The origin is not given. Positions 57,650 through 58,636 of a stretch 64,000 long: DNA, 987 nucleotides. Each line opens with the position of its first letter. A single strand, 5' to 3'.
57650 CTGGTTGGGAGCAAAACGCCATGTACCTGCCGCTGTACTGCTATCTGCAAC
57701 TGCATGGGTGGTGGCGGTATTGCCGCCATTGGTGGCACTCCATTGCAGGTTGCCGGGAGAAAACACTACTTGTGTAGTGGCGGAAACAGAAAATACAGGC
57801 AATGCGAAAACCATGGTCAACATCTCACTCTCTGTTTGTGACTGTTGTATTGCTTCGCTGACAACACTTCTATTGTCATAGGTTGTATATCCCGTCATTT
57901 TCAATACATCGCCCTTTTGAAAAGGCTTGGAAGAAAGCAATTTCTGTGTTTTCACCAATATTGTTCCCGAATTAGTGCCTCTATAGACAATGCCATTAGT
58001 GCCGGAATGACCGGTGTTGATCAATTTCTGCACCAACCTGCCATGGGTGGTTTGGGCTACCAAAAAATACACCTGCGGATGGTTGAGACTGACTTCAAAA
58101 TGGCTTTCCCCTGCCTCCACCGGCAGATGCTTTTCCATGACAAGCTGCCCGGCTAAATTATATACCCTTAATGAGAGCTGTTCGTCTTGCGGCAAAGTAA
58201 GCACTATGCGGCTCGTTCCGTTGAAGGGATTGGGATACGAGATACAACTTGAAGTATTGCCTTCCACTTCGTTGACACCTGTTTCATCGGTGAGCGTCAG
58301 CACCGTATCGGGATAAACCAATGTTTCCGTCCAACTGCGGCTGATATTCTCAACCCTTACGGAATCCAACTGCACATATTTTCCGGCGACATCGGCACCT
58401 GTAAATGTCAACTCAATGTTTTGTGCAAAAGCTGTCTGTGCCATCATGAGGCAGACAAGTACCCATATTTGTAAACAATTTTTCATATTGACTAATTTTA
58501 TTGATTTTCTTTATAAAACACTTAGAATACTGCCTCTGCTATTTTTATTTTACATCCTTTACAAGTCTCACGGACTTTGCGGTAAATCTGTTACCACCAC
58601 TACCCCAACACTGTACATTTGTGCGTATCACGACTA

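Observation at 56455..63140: A T9SS C-terminal sorting domain signature sits near the N-terminus of three tandem secreted proteins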

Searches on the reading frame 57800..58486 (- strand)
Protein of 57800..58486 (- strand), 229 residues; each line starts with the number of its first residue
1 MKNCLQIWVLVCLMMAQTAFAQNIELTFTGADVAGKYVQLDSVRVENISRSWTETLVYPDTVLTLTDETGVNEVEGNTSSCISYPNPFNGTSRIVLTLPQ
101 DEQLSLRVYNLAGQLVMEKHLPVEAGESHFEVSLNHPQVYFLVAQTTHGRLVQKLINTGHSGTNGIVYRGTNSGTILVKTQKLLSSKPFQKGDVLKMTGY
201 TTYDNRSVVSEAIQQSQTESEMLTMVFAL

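Call 9: find_homologous_proteins(query=window:57800-58486:-, max_evalue=0.001)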
Query seq(229 aa) (229 aa): 14 proteins with E <= 0.001 among 371 candidates.
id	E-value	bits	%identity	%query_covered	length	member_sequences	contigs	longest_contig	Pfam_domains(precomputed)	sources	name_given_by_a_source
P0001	3.4e-95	336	87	76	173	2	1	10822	PF18962.8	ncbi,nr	ncbi:MAG: T9SS type A sorting domain-containing protein, partial [Bacteroidales bacterium]|nr:T9SS t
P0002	2.1e-83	297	62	100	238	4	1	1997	PF18962.8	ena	-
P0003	4.6e-83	296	62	100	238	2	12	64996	PF18962.8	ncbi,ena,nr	ncbi:MAG: T9SS type A sorting domain-containing protein [Bacteroidales bacterium]|nr:T9SS type A sor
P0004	2.4e-73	264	61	86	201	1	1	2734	PF18962.8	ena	-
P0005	1.0e-71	259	64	81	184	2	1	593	PF18962.8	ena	-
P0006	2.6e-70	254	55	100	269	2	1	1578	PF18962.8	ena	-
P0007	1.4e-66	242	94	52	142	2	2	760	PF18962.8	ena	-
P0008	7.2e-59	217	46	96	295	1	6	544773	PF18962.8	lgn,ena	-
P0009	5.2e-53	198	48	97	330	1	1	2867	PF18962.8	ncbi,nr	ncbi:MAG: T9SS type A sorting domain-containing protein, partial [Bacteroidales bacterium]|nr:T9SS t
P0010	1.9e-49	186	47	89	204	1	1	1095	PF18962.8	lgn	-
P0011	1.2e-38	151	51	66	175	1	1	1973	PF18962.8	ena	-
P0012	1.8e-33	134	48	61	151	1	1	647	PF18962.8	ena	-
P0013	2.0e-33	134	63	45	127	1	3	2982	-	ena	-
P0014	5.6e-28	116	34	96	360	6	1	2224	PF18962.8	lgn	-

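Call 11: find_encoding_contigs(protein=P0003, flank=8000, max_places=4)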
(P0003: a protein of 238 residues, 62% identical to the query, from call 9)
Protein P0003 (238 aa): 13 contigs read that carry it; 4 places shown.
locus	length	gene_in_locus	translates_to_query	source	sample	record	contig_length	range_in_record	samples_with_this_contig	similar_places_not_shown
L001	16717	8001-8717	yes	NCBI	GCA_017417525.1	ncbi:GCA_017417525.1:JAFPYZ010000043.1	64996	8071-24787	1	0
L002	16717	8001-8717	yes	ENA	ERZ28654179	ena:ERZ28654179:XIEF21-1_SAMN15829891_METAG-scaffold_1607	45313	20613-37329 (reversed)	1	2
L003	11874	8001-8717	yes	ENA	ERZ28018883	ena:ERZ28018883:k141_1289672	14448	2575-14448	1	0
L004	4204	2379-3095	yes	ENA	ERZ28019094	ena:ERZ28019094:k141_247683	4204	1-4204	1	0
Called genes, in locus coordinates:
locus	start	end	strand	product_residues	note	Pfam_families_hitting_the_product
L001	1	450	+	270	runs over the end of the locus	PF01479:S4, PF01728:FtsJ, PF06325:PrmA (weak), PF13649:Methyltransf_25 (weak), PF13847:Methyltransf_31 (weak)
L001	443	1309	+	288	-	PF02517:Rce1-like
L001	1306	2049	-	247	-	PF13432:TPR_16, PF00515:TPR_1, PF07719:TPR_2, PF13181:TPR_8 (weak), PF13414:TPR_11, PF08239:SH3_3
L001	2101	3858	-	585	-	-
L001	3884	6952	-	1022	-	PF09976:TPR_21 (faint), PF12895:ANAPC3 (faint), PF13424:TPR_12 (faint), PF00515:TPR_1 (faint), PF07719:TPR_2 (faint), PF13525:YfiO, PF13432:TPR_16 (weak), PF13174:TPR_6 (weak), +5 more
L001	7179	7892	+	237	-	PF20772:TACO1_YebC_N, PF01709:Transcrip_reg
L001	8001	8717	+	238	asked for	PF18962:Por_Secre_tail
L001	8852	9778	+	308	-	-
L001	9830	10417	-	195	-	-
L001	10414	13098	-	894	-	PF00521:DNA_topoisoIV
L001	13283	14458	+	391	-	PF00534:Glycos_transf_1, PF13692:Glyco_trans_1_4, PF13524:Glyco_trans_1_2 (weak)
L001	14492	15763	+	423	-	PF11396:PepSY_like (faint)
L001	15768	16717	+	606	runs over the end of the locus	PF01136:Peptidase_U32, PF12392:DUF3656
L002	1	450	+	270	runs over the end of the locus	PF01479:S4, PF01728:FtsJ, PF06325:PrmA (weak), PF13649:Methyltransf_25 (weak), PF13847:Methyltransf_31 (weak)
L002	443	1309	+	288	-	PF02517:Rce1-like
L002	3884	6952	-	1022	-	PF09976:TPR_21 (faint), PF12895:ANAPC3 (faint), PF13424:TPR_12 (faint), PF00515:TPR_1 (faint), PF07719:TPR_2 (faint), PF13525:YfiO, PF13432:TPR_16 (weak), PF13174:TPR_6 (weak), +5 more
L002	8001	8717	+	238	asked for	PF18962:Por_Secre_tail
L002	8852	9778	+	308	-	-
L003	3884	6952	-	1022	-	PF09976:TPR_21 (faint), PF12895:ANAPC3 (faint), PF13424:TPR_12 (faint), PF00515:TPR_1 (faint), PF07719:TPR_2 (faint), PF13525:YfiO, PF13432:TPR_16 (weak), PF13174:TPR_6 (weak), +5 more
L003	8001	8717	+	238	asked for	PF18962:Por_Secre_tail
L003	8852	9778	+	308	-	-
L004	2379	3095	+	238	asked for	PF18962:Por_Secre_tail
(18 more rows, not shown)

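Call 12: find_encoding_contigs(protein=P0008, flank=8000, max_places=3)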
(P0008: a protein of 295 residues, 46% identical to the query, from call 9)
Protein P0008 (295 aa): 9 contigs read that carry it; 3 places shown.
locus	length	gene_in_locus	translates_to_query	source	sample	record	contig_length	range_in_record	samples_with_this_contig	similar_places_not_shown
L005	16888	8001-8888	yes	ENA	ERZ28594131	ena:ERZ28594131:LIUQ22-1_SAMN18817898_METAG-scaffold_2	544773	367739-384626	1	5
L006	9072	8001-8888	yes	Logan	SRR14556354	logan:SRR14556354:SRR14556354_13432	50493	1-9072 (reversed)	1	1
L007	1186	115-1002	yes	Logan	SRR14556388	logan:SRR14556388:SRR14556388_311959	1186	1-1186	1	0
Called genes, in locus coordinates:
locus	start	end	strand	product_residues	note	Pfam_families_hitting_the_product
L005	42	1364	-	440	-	PF01554:MatE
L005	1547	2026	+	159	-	PF00383:dCMP_cyt_deam_1, PF14437:MafB19-deam, PF14439:Bd3614-deam (weak)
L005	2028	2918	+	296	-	PF03193:RsgA_GTPase (faint), PF00350:Dynamin_N (faint), PF01926:MMR_HSR1, PF02421:FeoB_N, PF00009:GTP_EFTU, PF16897:MMR_HSR1_Xtn (weak), PF07650:KH_2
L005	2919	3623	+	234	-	PF11967:RecO_N, PF02565:RecO_C (weak)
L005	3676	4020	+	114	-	-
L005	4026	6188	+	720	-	PF25049:OB_HELZ2 (faint), PF08206:OB_RNB, PF18614:RNase_II_C_S1 (faint), PF17849:OB_Dis3, PF17876:CSD2, PF00773:RNB, PF00575:S1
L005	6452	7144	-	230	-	PF08843:AbiEii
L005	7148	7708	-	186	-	-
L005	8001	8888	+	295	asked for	PF18962:Por_Secre_tail (weak)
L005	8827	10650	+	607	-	-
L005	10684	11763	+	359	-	-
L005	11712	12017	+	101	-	-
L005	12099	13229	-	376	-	PF13173:AAA_14, PF13401:AAA_22 (faint), PF13635:DUF4143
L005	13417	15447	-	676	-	PF25174:Beta-prop_THOC3 (faint), PF00930:DPPIV_N (faint), PF07676:PD40 (faint), PF26549:Tricorn_N, PF26550:Tricorn_2nd (weak), PF02129:Peptidase_S15, PF00561:Abhydrolase_1 (weak), PF00326:Peptidase_S9, +2 more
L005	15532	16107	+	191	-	PF05728:UPF0227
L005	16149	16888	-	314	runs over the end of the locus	PF07992:Pyr_redox_2, PF13738:Pyr_redox_3, PF00070:Pyr_redox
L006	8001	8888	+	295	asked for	PF18962:Por_Secre_tail (weak)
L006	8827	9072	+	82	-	?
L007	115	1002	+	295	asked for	PF18962:Por_Secre_tail (weak)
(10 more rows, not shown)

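Call 22: predict_structure(alignment_id=A1)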
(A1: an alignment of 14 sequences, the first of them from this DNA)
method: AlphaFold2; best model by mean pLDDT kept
length: 229 residues; sequences in the alignment: 14
mean_pLDDT: 70.4   pTM: 0.48
mean pLDDT of the five models: 70.4, 69.5, 68.2, 66.5, 65.8
residues with pLDDT >= 90: 23; 70-90: 112; 50-70: 64; < 50: 30
segments of 3 or more residues with pLDDT < 50: 59-77, 173-182
pLDDT, mean of each block of 10 residues (from residue 1): 72 59 65 66 78 62 29 41 59 78 89 88 86 83 80 70 87 48 58 84 77 82 80
secondary structure, 60 per line:
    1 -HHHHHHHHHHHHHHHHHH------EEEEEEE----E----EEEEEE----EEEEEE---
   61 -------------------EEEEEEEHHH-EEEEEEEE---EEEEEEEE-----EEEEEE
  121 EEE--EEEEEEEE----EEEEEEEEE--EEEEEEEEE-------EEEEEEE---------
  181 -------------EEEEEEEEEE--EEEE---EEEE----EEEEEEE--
elements in order: H2-19 E26-32 E42-47 E52-57 E80-86 E91-98 E102-109 E115-123 E126-133 E138-146 E149-157 E165-171 E194-203 E206-209 E213-216 E221-227

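Call 24: fold_search(model_id=the predicted structure, library=pdb)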
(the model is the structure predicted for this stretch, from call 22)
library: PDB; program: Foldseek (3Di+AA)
matches with E <= 10: 1579; with E <= 0.001: 0
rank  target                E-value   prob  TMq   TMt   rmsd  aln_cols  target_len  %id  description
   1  8dne_C                1.2e-03  1.00  0.26  0.17  13.0       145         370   13  CryoEM structure of the A.aeolicus WzmWzt transporter bound to ATP (released 2022-09-21)
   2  5b71_E                2.6e-03  1.00  0.29  0.62   3.2        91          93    6  Crystal structure of complement C5 in complex with SKY59 (released 2017-05-03)
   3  3fn9_D                4.2e-03  1.00  0.25  0.10   4.7       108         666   16  Crystal structure of putative beta-galactosidase from bacteroides fragilis (released 2009-01-13)
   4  3fn9_A                4.2e-03  1.00  0.25  0.10   4.6       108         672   15  Crystal structure of putative beta-galactosidase from bacteroides fragilis (released 2009-01-13)
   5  3d33_B                5.2e-03  1.00  0.24  0.54   7.7        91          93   16  Crystal structure of a duf3244 family protein with an immunoglobulin-like beta-sandwich fold (bvu_0276) from bacteroid (released 2008-05-27)
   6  7b5i_AB               5.2e-03  0.54  0.21  0.13  19.0       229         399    8  Cryo-EM structure of the contractile injection system cap complex from Anabaena PCC7120 (released 2022-02-23)
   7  2xwx_A                5.5e-03  1.00  0.28  0.18  13.9       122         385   11  Vibrio cholerae colonization factor GbpA crystal structure (released 2011-11-16)
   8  6hpd                  5.8e-03  0.99  0.21  0.07   6.6       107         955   10  The structure of a beta-glucuronidase from glycoside hydrolase family 2 (released 2019-07-24)
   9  9m0e_A                6.1e-03  1.00  0.26  0.07   5.4        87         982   15  Enhancing the synthesis efficiency of galacto-oligosaccharides of a beta-galactosidase from Paenibacillus barengoltzii (released 2025-04-23)
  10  6d50_A                6.4e-03  0.93  0.17  0.06   8.8       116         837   14  Bacteroides uniforms beta-glucuronidase 2 bound to D-glucaro-1,5-lactone (released 2018-10-17)
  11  4g5a_A                7.5e-03  1.00  0.27  0.56   2.8        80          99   19  Crystal structure of a putative member of duf 3244 protein family (BT_1867) from Bacteroides thetaiotaomicron VPI-5482 (released 2012-09-19)
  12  9npe_F                7.5e-03  1.00  0.28  0.10   3.8        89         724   10  Crystal structure of the inactive conformation of a glycoside hydrolase (CapGH2b) from the GH2 family in the space gro (released 2025-11-12)
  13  6za2_B                8.3e-03  0.84  0.23  0.05  17.2       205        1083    9  Crystal structure of dimeric latent PorU from Porphyromonas gingivalis (released 2021-09-29)
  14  3fn9_C                9.3e-03  0.99  0.23  0.09   5.2       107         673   16  Crystal structure of putative beta-galactosidase from bacteroides fragilis (released 2009-01-13)
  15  6mvg_A                9.8e-03  1.00  0.26  0.11   4.4        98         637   13  Crystal structure of FMN-binding beta-glucuronidase from Ruminococcus gnavus (released 2019-01-30)
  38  6za2_A                2.1e-02  0.75  0.23  0.06  17.2       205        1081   10  Crystal structure of dimeric latent PorU from Porphyromonas gingivalis (released 2021-09-29)
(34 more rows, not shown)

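Call 25: search_protein_representatives(alignment_id=A1)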
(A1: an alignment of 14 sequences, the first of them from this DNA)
Query: 14 sequences, 229 profile positions. Proteins with E-value up to 0.001 (for the whole library): 26395; up to 1e-10: 1928; up to 1e-30: 552. The best 150 are listed.
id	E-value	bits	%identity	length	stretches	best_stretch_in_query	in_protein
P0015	2.7e-104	363.8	-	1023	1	1-228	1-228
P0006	3.2e-104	363.6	-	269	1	1-227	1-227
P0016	1.2e-97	342.1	-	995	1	1-228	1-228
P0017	3.5e-94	330.7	-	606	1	1-228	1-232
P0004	3.8e-94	330.6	-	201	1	1-199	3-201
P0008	8.7e-94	329.4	-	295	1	1-228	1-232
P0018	5.6e-88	310.4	-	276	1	1-228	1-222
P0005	9.0e-86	303.2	-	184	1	1-184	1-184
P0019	1.1e-80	286.6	-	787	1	1-227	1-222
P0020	1.3e-78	279.8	-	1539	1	1-227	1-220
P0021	6.1e-77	274.3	-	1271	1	9-228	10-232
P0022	6.3e-77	274.3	-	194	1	1-196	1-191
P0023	1.1e-73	263.7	-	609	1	1-227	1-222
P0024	3.0e-73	262.3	-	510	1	11-228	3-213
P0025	8.0e-73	260.9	-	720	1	1-228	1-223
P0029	5.1e-66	238.6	-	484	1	1-226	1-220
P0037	9.6e-62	224.6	-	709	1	2-227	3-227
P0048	1.7e-57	210.7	-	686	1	1-229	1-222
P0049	1.4e-56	207.7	-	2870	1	1-228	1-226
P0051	3.5e-56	206.4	-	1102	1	1-227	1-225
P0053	1.0e-55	204.9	-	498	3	1-221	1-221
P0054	1.2e-55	204.6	-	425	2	1-227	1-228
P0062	3.9e-54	199.7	-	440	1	1-228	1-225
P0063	5.7e-54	199.2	-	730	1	7-227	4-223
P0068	9.6e-54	198.4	-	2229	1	1-226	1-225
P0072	3.5e-53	196.6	-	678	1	7-228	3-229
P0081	2.5e-52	193.8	-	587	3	1-225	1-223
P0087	5.0e-51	189.6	-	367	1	1-227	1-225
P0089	1.3e-50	188.2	-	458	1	1-227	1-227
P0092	2.6e-50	187.2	-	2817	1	4-227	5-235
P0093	2.7e-50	187.2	-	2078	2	1-228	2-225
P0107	3.1e-49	183.7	-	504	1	1-228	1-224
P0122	3.4e-48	180.3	-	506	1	1-227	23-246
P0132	7.1e-48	179.2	-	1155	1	1-228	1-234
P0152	4.5e-47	176.6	-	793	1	1-228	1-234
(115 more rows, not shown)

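Call 27: find_related_loci(query=A1, collection=genome_contigs, flank=6000)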
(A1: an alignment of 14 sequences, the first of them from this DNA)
Query A1 (229 aa) in genome_contigs; peptide patterns used: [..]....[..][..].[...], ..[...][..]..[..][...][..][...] (x = any residue, [..] = any of these).
269 stretches matched a pattern; 138 encode a relative of the query (tblastn E <= 1e-3); the best 80 are kept; 80 distinct loci.
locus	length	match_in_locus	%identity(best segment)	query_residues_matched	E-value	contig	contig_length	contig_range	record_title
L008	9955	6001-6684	66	1-229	1e-97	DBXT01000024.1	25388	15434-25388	MAG TPA_asm: Bacteroidales bacterium UBA1205 UBA1205_contig_36414, whole genome shotgun sequence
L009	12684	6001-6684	60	1-229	6e-88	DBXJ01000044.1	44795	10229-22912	MAG TPA_asm: Bacteroidales bacterium UBA1215 UBA1215_contig_31640, whole genome shotgun sequence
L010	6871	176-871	60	1-229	9e-87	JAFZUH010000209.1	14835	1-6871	MAG: Bacteroidales bacterium isolate RGIG8104 Water_buffalos_Rumen-3__c1258403, whole genome shotgun sequence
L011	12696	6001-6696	59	1-229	6e-80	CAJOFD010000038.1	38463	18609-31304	uncultured Bacteroidales bacterium isolate Red_deer_3_mag_117 genome assembly, contig: scaffold_2879, whole genome shotg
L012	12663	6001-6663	47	9-227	2e-62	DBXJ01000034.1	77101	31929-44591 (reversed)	MAG TPA_asm: Bacteroidales bacterium UBA1215 UBA1215_contig_22246, whole genome shotgun sequence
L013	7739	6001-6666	47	1-229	9e-62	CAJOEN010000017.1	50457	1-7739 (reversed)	uncultured Bacteroidales bacterium isolate Red_deer_2_mag_123 genome assembly, contig: scaffold_596, whole genome shotgu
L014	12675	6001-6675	47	1-229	8e-62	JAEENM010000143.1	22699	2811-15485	MAG: Bacteroidales bacterium isolate Tb.RUG.263 NODE_4280608_length_22699_cov_2.450470, whole genome shotgun sequence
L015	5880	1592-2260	45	1-229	1e-60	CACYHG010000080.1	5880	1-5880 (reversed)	MAG: uncultured Bacteroidetes bacterium isolate RUG11939 genome assembly, contig: RUG11939_asm_80, whole genome shotgun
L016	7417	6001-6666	47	6-227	9e-61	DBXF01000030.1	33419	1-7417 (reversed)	MAG TPA_asm: Bacteroidales bacterium UBA1219 UBA1219_contig_17466, whole genome shotgun sequence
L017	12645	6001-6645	44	9-229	6e-59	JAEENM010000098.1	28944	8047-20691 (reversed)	MAG: Bacteroidales bacterium isolate Tb.RUG.263 NODE_2820231_length_28944_cov_2.422251, whole genome shotgun sequence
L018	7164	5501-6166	46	6-227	4e-59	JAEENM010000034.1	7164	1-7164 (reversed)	MAG: Bacteroidales bacterium isolate Tb.RUG.263 NODE_924344_length_7164_cov_2.589314, whole genome shotgun sequence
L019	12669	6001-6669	43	1-227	2e-58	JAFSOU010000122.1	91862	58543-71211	MAG: Bacteroidales bacterium isolate RGIG3337 Goat_Reticulum-6__c498728, whole genome shotgun sequence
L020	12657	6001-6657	45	1-227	4e-58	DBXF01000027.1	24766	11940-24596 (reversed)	MAG TPA_asm: Bacteroidales bacterium UBA1219 UBA1219_contig_90842, whole genome shotgun sequence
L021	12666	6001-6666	43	2-229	1e-56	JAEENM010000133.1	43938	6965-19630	MAG: Bacteroidales bacterium isolate Tb.RUG.263 NODE_3882309_length_43938_cov_2.824382, whole genome shotgun sequence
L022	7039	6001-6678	44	2-229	2e-56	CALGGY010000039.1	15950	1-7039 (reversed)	MAG TPA_asm: uncultured Bacteroidales bacterium isolate ERR1278105_bin.159_CONCOCT_v1.1_MAG genome assembly, contig: ERZ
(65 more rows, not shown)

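Call 28: search_protein_families(library=pfam, proteins=[P0017, P0019, P0023, P0024, P0029, P0037, P0048, P0054, P0062, P0087], max_evalue=0.001)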
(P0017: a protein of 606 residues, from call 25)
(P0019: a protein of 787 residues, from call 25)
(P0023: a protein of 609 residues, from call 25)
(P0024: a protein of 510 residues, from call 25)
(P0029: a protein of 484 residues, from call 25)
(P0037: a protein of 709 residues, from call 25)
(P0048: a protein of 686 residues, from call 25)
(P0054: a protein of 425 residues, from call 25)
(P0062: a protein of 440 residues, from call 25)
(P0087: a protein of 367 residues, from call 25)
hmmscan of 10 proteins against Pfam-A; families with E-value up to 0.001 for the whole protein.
P0017 (606 aa): 1 family
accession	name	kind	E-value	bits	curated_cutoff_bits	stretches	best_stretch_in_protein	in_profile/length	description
PF18962.6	Por_Secre_tail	-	1.6e-09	38.3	27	1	85-157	2-74/75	Secretion system C-terminal sorting domain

P0019 (787 aa): 4 families
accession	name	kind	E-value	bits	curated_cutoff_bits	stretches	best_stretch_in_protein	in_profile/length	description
PF09603.15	Fib_succ_major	-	1.7e-05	25.6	33.9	1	621-784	43-187/187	Fibrobacter succinogenes major domain (Fib_succ_major)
PF18962.6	Por_Secre_tail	-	2.6e-05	24.9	27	1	83-154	2-73/75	Secretion system C-terminal sorting domain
PF16974.11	NAR2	-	5.9e-05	23.1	26.6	0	489-512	103-128/142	High-affinity nitrate transporter accessory, Ig-like domain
PF00041.27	fn3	-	8.1e-05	23.2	25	0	364-407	40-74/84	Fibronectin type III domain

P0023 (609 aa): 1 family
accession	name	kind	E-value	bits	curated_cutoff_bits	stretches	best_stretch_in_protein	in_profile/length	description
PF18962.6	Por_Secre_tail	-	0.00012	22.7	27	1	84-154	2-72/75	Secretion system C-terminal sorting domain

P0024 (510 aa): 1 family
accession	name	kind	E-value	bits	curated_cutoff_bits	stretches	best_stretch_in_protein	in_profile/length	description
PF18962.6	Por_Secre_tail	-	5.6e-07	30.2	27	1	73-145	2-74/75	Secretion system C-terminal sorting domain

P0029 (484 aa): 1 family
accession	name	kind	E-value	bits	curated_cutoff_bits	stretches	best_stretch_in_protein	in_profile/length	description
PF18962.6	Por_Secre_tail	-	2.3e-10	41.1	27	1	82-153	2-73/75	Secretion system C-terminal sorting domain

P0037 (709 aa): 1 family
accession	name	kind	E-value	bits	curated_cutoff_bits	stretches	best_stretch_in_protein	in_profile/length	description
PF16974.11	NAR2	-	1.9e-05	24.7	26.6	0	383-422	87-128/142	High-affinity nitrate transporter accessory, Ig-like domain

P0048 (686 aa): 5 families
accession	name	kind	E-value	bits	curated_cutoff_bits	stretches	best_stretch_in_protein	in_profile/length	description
PF25059.1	FN3_DSCAM-DSCAML_C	-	1.2e-06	29.2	39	0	290-328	47-84/89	DSCAM/DSCAML C-terminal Fn3-like domain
PF00041.27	fn3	-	2.4e-06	28.1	25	0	277-314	44-75/84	Fibronectin type III domain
PF16974.11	NAR2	-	5e-05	23.3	26.6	0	276-318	81-125/142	High-affinity nitrate transporter accessory, Ig-like domain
PF16656.11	Pur_ac_phosph_N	-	0.00013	22.9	30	0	267-323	41-93/93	Purple acid Phosphatase, N-terminal domain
PF18962.6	Por_Secre_tail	-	0.00034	21.3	27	0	81-132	2-51/75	Secretion system C-terminal sorting domain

P0054 (425 aa): 1 family
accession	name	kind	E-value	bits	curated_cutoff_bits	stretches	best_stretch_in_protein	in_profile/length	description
PF18962.6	Por_Secre_tail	-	1.1e-05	26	27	1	86-154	3-71/75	Secretion system C-terminal sorting domain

P0062 (440 aa): 2 families
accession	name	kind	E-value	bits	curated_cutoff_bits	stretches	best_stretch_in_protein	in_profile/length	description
PF13385.13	Laminin_G_3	-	2.1e-08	34.9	27.6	1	272-436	4-151/151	Concanavalin A-like lectin/glucanases superfamily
PF18962.6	Por_Secre_tail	-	6.6e-06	26.8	27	1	83-152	3-72/75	Secretion system C-terminal sorting domain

P0087 (367 aa): 0 families
